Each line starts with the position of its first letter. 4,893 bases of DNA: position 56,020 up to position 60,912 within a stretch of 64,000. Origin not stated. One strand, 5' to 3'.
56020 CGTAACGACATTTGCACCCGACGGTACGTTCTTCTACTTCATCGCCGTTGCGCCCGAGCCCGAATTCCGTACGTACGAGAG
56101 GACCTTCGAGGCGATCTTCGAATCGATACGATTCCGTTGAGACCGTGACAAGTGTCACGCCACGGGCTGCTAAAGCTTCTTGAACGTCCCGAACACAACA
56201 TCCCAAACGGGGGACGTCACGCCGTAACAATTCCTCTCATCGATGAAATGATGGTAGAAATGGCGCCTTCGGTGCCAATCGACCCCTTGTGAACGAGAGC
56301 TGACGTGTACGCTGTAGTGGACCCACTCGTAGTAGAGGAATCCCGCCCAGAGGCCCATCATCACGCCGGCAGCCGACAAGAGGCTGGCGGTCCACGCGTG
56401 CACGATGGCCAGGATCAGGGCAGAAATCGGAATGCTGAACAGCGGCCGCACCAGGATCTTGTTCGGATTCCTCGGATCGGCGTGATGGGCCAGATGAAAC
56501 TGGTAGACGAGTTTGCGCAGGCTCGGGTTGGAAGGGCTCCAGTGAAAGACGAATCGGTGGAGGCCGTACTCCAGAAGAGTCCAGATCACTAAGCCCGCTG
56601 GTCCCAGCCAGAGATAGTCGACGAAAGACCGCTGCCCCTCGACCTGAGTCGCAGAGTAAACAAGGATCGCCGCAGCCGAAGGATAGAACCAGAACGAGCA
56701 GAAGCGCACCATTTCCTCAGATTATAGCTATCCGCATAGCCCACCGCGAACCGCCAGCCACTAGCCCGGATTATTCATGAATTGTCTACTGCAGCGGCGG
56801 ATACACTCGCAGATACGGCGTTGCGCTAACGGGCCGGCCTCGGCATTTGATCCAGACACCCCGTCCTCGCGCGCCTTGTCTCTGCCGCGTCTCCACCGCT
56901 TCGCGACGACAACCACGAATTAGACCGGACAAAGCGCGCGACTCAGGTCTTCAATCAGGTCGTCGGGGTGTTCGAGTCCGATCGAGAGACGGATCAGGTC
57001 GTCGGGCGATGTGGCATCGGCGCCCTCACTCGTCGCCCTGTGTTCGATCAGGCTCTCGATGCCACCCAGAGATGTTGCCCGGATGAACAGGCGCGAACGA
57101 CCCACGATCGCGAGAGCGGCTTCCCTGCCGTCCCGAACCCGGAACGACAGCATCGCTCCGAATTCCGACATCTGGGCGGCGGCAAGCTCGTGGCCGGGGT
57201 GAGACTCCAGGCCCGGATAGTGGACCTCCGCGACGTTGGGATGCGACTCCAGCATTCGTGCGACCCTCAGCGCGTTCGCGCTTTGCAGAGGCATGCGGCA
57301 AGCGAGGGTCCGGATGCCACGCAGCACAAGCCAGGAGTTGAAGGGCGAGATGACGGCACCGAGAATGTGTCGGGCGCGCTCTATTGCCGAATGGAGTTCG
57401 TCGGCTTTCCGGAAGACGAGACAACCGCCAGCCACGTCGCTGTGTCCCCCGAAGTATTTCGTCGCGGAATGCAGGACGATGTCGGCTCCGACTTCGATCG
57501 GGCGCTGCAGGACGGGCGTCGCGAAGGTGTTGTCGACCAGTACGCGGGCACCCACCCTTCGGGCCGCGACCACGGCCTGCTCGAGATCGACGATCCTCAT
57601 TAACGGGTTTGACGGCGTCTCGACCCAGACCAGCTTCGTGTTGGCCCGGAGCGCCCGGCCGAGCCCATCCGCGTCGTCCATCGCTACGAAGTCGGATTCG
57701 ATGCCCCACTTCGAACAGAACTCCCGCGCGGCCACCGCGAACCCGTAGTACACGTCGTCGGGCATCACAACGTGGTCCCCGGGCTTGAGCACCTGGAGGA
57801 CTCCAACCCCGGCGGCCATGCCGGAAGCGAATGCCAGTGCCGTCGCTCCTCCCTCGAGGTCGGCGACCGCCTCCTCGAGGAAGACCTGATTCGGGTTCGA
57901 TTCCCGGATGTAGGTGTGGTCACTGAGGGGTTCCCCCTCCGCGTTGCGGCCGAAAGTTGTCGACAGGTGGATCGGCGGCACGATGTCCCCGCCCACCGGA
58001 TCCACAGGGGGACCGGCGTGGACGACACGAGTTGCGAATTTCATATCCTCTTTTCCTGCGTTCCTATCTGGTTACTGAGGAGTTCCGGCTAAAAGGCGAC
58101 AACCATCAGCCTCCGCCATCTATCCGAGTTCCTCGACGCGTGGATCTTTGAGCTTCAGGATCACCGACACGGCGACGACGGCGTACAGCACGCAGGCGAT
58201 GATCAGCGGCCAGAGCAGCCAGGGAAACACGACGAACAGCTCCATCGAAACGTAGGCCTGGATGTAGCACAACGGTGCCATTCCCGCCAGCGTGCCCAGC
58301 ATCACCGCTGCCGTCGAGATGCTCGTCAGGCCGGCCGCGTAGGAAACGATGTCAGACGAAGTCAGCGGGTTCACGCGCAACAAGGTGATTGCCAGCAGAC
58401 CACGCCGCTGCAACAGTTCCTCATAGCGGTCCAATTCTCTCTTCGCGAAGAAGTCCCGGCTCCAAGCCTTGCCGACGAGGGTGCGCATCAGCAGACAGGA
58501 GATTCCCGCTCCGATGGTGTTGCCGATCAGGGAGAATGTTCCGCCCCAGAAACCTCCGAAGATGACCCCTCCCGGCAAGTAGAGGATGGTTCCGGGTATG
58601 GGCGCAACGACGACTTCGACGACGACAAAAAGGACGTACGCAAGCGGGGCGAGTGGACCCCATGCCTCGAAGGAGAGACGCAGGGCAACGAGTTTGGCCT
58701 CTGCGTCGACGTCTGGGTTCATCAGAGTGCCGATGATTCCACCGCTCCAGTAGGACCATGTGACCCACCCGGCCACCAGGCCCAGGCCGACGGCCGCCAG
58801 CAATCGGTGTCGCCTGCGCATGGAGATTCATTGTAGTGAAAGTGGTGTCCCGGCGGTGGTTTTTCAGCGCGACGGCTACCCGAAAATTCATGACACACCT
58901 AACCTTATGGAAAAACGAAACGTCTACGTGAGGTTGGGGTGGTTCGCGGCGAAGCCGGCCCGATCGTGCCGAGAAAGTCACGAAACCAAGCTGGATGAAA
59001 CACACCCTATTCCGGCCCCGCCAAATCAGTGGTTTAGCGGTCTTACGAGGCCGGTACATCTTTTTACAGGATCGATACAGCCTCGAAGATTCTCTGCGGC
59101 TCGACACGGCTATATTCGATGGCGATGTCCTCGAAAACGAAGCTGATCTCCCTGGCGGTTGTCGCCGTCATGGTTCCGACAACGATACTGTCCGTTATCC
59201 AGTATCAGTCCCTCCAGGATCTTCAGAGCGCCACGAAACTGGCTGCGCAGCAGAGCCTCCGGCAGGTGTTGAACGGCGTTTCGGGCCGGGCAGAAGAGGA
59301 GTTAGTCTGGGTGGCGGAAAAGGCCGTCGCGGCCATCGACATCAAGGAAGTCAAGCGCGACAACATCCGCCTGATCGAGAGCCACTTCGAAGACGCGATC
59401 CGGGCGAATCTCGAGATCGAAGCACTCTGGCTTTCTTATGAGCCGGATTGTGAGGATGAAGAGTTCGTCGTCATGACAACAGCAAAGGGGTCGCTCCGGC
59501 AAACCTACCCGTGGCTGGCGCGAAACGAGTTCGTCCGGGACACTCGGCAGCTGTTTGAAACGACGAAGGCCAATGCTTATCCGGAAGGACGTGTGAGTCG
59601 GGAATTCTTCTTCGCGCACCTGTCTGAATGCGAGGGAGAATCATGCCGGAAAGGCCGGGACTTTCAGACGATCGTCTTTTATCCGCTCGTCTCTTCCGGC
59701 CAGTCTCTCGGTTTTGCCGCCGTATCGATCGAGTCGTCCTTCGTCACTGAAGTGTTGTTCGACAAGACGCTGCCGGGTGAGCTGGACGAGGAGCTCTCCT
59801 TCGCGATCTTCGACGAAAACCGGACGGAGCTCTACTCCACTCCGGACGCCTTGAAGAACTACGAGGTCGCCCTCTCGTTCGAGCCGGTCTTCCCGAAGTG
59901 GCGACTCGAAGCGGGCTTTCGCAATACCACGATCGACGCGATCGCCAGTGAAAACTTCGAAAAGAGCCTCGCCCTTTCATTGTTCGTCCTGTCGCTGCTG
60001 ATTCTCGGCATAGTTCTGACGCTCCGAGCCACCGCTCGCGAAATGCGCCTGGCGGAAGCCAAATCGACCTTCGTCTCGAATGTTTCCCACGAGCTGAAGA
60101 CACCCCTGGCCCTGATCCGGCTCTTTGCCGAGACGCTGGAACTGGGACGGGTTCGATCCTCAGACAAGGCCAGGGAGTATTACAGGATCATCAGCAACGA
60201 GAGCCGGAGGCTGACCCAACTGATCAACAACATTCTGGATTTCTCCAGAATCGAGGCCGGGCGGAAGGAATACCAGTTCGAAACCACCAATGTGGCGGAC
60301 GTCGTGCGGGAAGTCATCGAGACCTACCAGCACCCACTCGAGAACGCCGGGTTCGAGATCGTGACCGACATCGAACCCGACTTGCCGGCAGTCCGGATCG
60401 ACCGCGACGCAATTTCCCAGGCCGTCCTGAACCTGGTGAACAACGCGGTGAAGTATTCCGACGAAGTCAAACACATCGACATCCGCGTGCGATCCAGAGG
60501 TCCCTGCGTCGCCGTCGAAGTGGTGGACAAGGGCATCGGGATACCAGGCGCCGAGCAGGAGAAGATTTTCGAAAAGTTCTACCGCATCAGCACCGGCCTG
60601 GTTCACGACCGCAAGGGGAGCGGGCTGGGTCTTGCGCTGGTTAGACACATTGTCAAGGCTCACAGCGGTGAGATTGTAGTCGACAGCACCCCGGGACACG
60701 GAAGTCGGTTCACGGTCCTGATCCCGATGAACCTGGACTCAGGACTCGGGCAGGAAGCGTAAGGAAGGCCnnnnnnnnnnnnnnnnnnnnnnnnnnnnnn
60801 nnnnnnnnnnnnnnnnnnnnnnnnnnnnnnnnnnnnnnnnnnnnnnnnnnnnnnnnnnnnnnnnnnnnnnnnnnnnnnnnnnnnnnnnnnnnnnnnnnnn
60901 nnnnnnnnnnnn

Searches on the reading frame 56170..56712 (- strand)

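Call 13: search_protein_families(library=pfam, proteins=[window:56170-56712:-])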
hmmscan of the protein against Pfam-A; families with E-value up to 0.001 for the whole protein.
window:56170-56712:- (180 aa): 1 family
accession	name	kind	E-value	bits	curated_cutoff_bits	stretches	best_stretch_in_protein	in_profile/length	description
PF04116.19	FA_hydroxylase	-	7.6e-17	62.4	31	1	39-176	3-132/132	Fatty acid hydroxylase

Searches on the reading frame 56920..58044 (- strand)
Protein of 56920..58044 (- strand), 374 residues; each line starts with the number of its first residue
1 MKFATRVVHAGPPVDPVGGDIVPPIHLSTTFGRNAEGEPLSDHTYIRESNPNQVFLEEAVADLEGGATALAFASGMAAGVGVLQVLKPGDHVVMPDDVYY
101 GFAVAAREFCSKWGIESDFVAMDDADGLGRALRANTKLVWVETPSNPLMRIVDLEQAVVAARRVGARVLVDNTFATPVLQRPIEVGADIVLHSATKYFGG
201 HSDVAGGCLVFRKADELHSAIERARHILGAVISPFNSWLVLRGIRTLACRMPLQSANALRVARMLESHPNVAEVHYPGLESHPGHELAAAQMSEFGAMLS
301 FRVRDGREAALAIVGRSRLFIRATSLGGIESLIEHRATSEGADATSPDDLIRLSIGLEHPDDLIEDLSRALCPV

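Call 13: search_protein_families(library=pfam, proteins=[window:56920-58044:-])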
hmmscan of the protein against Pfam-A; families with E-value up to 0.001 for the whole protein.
window:56920-58044:- (374 aa): 3 families
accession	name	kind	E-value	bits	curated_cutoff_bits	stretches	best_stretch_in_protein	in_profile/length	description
PF01053.26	Cys_Met_Meta_PP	-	1.9e-121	405.6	27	1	5-371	2-380/381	Cys/Met metabolism PLP-dependent enzyme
PF00155.27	Aminotran_1_2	-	8.1e-08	32.3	19.7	1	53-199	44-222/361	Aminotransferase class I and II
PF00266.25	Aminotran_5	-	2.6e-05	23.8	21.5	1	81-199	80-204/371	Aminotransferase class-V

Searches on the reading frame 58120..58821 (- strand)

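Call 13: search_protein_families(library=pfam, proteins=[window:58120-58821:-])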
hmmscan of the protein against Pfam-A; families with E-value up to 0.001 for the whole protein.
window:58120-58821:- (233 aa): 1 family
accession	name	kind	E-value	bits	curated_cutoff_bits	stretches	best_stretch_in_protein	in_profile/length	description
PF09335.16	VTT_dom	-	1e-19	71.6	33.9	1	75-191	1-120/123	VTT domain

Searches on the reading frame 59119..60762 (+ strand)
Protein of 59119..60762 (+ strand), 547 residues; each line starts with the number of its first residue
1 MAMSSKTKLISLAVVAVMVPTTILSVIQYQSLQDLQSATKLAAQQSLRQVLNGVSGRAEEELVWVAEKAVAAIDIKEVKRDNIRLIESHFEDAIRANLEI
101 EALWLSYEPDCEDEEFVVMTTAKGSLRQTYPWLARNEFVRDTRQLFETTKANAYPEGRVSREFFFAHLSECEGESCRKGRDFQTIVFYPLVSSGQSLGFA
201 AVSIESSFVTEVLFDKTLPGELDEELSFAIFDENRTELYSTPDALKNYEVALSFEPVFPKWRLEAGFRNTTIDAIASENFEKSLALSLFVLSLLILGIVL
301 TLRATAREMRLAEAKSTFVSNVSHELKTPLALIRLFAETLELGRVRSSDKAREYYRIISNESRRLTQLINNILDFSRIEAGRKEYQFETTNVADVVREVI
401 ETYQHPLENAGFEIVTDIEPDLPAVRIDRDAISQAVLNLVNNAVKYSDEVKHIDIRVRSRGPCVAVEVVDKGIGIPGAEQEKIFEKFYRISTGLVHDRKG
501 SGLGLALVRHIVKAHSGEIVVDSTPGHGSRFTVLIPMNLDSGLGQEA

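Call 13: search_protein_families(library=pfam, proteins=[window:59119-60762:+])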
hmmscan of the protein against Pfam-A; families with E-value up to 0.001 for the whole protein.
window:59119-60762:+ (547 aa): 3 families
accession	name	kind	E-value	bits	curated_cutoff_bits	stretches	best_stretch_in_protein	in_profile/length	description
PF02518.31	HATPase_c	-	2.6e-27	95.9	26.4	1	428-537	2-109/111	Histidine kinase-, DNA gyrase B-, and HSP90-like ATPase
PF00512.31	HisKA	-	7.2e-21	74.5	26.9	1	314-381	1-66/66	His Kinase A (phospho-acceptor) domain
PF13581.12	HATPase_c_2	-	1.3e-05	25.7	27.4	1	429-515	29-112/127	Histidine kinase-like ATPase domain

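Call 54: find_homologous_proteins(query=window:59119-60762:+, max_evalue=1e-80)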
Query window:59119-60762:+ (547 aa): 5952 proteins with E <= 1e-80 among 8000 candidates; the best 120 are listed.
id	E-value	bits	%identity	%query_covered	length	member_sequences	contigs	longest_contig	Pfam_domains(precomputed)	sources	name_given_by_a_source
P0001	0.0e+0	1142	96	100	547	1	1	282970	PF13581.13,PF02518.32,PF00512.32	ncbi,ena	-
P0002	0.0e+0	1104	93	100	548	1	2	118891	PF13581.13,PF02518.32,PF00512.32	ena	-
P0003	0.0e+0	1091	92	99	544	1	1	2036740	PF13581.13,PF02518.32,PF00512.32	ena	-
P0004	0.0e+0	1086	92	99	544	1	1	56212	PF13581.13,PF02518.32,PF00512.32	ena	-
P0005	1.3e-256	870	96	77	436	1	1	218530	PF00512.32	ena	-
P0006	1.7e-231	787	68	99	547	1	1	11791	PF13581.13,PF02518.32,PF00512.32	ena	-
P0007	5.0e-230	783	70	98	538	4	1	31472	PF13581.13,PF02518.32,PF00512.32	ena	-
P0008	1.9e-226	771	66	99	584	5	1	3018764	PF13581.13,PF02518.32,PF00512.32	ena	-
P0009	1.1e-225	768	68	97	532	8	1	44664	PF13581.13,PF02518.32,PF00512.32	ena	-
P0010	2.2e-177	609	53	99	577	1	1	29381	PF13581.13,PF02518.32,PF00512.32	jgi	jgi:signal transduction histidine kinase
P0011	5.6e-176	604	53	98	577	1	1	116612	PF13581.13,PF02518.32,PF00512.32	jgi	jgi:signal transduction histidine kinase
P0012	1.1e-174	600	52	99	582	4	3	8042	PF13581.13,PF02518.32,PF00512.32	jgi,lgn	jgi:signal transduction histidine kinase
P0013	1.3e-172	593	51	98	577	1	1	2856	PF13581.13,PF02518.32,PF00512.32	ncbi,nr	ncbi:MAG TPA: HAMP domain-containing sensor histidine kinase [Blastocatellia bacterium]|nr:HAMP doma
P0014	2.1e-172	592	51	99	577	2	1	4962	PF13581.13,PF02518.32,PF00512.32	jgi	jgi:signal transduction histidine kinase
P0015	2.8e-172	592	52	98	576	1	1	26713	PF13581.13,PF02518.32,PF00512.32,PF14501.13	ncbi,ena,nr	ncbi:MAG TPA: HAMP domain-containing sensor histidine kinase [Blastocatellia bacterium]|nr:HAMP doma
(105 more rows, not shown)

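Call 55: find_encoding_contigs(protein=P0001, flank=6000, max_places=2)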
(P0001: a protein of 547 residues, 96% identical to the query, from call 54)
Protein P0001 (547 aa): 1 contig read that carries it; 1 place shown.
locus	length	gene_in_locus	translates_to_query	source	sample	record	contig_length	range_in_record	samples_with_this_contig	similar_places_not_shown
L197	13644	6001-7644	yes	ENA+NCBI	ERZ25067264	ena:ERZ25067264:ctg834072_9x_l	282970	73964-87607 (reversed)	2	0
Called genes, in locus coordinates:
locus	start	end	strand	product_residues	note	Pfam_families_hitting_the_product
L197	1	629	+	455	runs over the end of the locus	PF00171:Aldedh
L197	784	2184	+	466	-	PF01435:Peptidase_M48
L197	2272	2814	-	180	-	PF04116:FA_hydroxylase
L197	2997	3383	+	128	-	-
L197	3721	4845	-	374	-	PF01053:Cys_Met_Meta_PP, PF00155:Aminotran_1_2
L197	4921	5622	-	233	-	PF09335:VTT_dom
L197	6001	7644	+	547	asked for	PF00512:HisKA, PF13581:HATPase_c_2 (weak), PF02518:HATPase_c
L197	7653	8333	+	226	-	PF00072:Response_reg, PF00486:Trans_reg_C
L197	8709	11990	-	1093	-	PF00930:DPPIV_N (faint), PF26549:Tricorn_N, PF26550:Tricorn_2nd, PF07676:PD40 (weak), PF26549:Tricorn_N, PF26550:Tricorn_2nd, PF01979:Amidohydro_1, PF07969:Amidohydro_3 (weak), +1 more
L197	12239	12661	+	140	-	PF13279:4HBT_2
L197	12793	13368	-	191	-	-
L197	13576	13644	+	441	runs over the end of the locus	PF01590:GAF, PF13185:GAF_2, PF13492:GAF_3, PF01590:GAF, PF13185:GAF_2, PF13492:GAF_3, PF03861:ANTAR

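Call 56: find_encoding_contigs(protein=P0002, flank=6000, max_places=2)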
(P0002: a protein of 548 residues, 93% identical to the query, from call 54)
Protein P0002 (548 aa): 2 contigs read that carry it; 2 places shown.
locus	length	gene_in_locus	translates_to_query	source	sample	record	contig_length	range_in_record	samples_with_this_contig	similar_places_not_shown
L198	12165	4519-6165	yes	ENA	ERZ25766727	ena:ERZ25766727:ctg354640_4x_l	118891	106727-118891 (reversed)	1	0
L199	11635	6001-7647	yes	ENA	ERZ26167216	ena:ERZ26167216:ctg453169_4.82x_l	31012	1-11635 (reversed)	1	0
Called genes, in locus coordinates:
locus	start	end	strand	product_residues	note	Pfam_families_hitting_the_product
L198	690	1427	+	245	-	-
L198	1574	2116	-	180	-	PF04116:FA_hydroxylase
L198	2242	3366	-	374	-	PF01053:Cys_Met_Meta_PP, PF00155:Aminotran_1_2 (weak)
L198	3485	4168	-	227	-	PF09335:VTT_dom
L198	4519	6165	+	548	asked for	PF00512:HisKA, PF13581:HATPase_c_2 (weak), PF02518:HATPase_c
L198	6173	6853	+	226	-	PF00072:Response_reg, PF00486:Trans_reg_C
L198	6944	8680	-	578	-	PF01979:Amidohydro_1, PF07969:Amidohydro_3 (weak)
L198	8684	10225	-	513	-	PF00930:DPPIV_N (faint), PF26549:Tricorn_N, PF26550:Tricorn_2nd, PF19283:APEH_N (faint), PF07676:PD40 (weak), PF26550:Tricorn_2nd, PF26549:Tricorn_N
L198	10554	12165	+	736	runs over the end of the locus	PF12704:MacB_PCD, PF02687:FtsX, PF12704:MacB_PCD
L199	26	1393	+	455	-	PF00171:Aldedh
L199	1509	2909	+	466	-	PF01435:Peptidase_M48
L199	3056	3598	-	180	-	PF04116:FA_hydroxylase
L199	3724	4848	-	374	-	PF01053:Cys_Met_Meta_PP, PF00155:Aminotran_1_2 (weak)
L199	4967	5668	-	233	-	PF09335:VTT_dom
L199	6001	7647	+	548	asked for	PF00512:HisKA, PF13581:HATPase_c_2 (weak), PF02518:HATPase_c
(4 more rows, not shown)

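Call 57: find_encoding_contigs(protein=P0003, flank=6000, max_places=2)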
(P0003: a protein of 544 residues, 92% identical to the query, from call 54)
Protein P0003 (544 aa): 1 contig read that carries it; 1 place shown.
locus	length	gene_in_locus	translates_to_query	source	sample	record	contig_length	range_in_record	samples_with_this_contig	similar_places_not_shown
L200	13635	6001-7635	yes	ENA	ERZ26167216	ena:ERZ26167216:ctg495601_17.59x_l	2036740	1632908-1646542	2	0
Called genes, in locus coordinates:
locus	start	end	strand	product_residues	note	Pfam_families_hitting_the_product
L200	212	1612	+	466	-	PF01435:Peptidase_M48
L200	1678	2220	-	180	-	PF04116:FA_hydroxylase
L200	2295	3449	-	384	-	PF00155:Aminotran_1_2 (weak), PF01053:Cys_Met_Meta_PP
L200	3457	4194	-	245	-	PF13276:HTH_21, PF00665:rve, PF13683:rve_3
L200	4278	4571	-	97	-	PF01527:HTH_Tnp_1 (weak)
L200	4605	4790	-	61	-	-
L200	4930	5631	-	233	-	PF09335:VTT_dom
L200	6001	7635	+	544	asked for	PF00512:HisKA, PF13581:HATPase_c_2 (weak), PF02518:HATPase_c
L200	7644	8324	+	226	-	PF00072:Response_reg, PF00486:Trans_reg_C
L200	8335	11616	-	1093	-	PF00930:DPPIV_N (faint), PF26549:Tricorn_N, PF26550:Tricorn_2nd, PF07676:PD40, PF26549:Tricorn_N, PF26550:Tricorn_2nd, PF01979:Amidohydro_1, PF07969:Amidohydro_3 (weak), +1 more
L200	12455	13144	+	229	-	PF12704:MacB_PCD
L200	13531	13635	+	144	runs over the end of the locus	PF13279:4HBT_2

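Call 58: find_encoding_contigs(protein=P0008, flank=6000, max_places=2)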
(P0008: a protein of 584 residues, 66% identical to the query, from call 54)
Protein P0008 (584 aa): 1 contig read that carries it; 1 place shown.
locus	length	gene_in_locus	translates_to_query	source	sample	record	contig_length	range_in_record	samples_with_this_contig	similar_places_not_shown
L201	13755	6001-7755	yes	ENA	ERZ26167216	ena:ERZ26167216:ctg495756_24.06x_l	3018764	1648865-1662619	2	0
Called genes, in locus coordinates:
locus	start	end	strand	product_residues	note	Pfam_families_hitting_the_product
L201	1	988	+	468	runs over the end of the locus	PF07394:DUF1501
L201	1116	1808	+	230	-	PF03781:FGE-sulfatase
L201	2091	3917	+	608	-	PF17899:Peptidase_M61_N, PF05299:Peptidase_M61, PF13180:PDZ_2 (faint), PF17820:PDZ_6 (weak)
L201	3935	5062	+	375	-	PF01053:Cys_Met_Meta_PP, PF00266:Aminotran_5 (faint)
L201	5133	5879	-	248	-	PF09335:VTT_dom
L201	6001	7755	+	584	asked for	PF00512:HisKA, PF13581:HATPase_c_2 (weak), PF02518:HATPase_c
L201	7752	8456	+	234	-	PF00072:Response_reg, PF00486:Trans_reg_C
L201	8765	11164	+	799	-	PF12704:MacB_PCD, PF02687:FtsX, PF12704:MacB_PCD, PF02687:FtsX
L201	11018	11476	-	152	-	PF01590:GAF, PF13185:GAF_2, PF13492:GAF_3, PF03861:ANTAR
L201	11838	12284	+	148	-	-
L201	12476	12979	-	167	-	PF13279:4HBT_2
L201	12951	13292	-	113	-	PF00543:P-II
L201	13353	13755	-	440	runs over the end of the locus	PF00909:Ammonium_transp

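Call 66: find_encoding_contigs(protein=P0004, flank=3000, max_places=2)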
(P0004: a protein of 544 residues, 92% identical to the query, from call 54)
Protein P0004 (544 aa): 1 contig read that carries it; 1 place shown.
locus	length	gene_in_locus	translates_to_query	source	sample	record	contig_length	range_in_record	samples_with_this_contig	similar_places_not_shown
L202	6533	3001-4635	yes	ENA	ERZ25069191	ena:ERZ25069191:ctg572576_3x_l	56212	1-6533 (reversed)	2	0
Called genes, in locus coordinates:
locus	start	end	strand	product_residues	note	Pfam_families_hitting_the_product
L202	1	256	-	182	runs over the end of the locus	PF04116:FA_hydroxylase (weak)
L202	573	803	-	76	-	PF01053:Cys_Met_Meta_PP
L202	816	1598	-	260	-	PF01053:Cys_Met_Meta_PP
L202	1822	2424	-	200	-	PF09335:VTT_dom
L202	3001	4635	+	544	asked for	PF00512:HisKA, PF13581:HATPase_c_2 (weak), PF02518:HATPase_c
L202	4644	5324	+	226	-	PF00072:Response_reg, PF00486:Trans_reg_C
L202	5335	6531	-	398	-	?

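Call 67: find_encoding_contigs(protein=P0005, flank=3000, max_places=2)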
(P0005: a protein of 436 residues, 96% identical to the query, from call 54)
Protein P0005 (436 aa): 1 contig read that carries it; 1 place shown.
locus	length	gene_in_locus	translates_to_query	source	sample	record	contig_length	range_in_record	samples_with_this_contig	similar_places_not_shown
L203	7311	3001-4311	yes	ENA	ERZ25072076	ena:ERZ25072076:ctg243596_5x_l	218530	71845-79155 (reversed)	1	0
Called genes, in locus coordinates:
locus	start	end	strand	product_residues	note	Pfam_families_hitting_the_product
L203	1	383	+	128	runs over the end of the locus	-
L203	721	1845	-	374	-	PF01053:Cys_Met_Meta_PP, PF00155:Aminotran_1_2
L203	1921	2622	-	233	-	PF09335:VTT_dom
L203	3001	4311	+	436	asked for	PF00512:HisKA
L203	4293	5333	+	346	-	PF02518:HATPase_c, PF13581:HATPase_c_2 (weak), PF00072:Response_reg, PF00486:Trans_reg_C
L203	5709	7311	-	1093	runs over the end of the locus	PF00930:DPPIV_N (faint), PF26549:Tricorn_N, PF26550:Tricorn_2nd, PF07676:PD40 (weak), PF26549:Tricorn_N, PF26550:Tricorn_2nd, PF01979:Amidohydro_1, PF07969:Amidohydro_3 (weak), +1 more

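Call 68: find_encoding_contigs(protein=P0007, flank=3000, max_places=2)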
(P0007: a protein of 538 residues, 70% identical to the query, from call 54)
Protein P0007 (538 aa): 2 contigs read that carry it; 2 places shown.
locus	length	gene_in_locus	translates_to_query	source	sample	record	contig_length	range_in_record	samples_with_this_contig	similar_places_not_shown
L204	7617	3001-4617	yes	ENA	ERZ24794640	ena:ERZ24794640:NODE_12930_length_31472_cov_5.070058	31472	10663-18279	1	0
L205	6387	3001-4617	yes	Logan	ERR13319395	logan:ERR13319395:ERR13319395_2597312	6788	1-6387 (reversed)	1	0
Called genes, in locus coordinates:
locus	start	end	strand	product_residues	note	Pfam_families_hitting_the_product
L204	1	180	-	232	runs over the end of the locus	PF09335:VTT_dom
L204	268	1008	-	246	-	PF00528:BPD_transp_1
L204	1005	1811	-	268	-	PF00528:BPD_transp_1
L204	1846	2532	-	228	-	PF00005:ABC_tran, PF13304:AAA_21 (faint)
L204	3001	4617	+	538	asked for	PF00512:HisKA, PF13581:HATPase_c_2 (weak), PF02518:HATPase_c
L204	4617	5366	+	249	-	PF00072:Response_reg, PF00486:Trans_reg_C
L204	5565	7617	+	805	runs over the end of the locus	PF12704:MacB_PCD, PF02687:FtsX, PF12704:MacB_PCD, PF02687:FtsX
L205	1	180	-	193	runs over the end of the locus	?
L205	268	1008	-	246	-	PF00528:BPD_transp_1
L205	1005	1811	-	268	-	PF00528:BPD_transp_1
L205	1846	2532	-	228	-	PF00005:ABC_tran, PF13304:AAA_21 (faint)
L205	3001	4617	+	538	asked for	PF00512:HisKA, PF13581:HATPase_c_2 (weak), PF02518:HATPase_c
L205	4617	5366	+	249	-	PF00072:Response_reg, PF00486:Trans_reg_C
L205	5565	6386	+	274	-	?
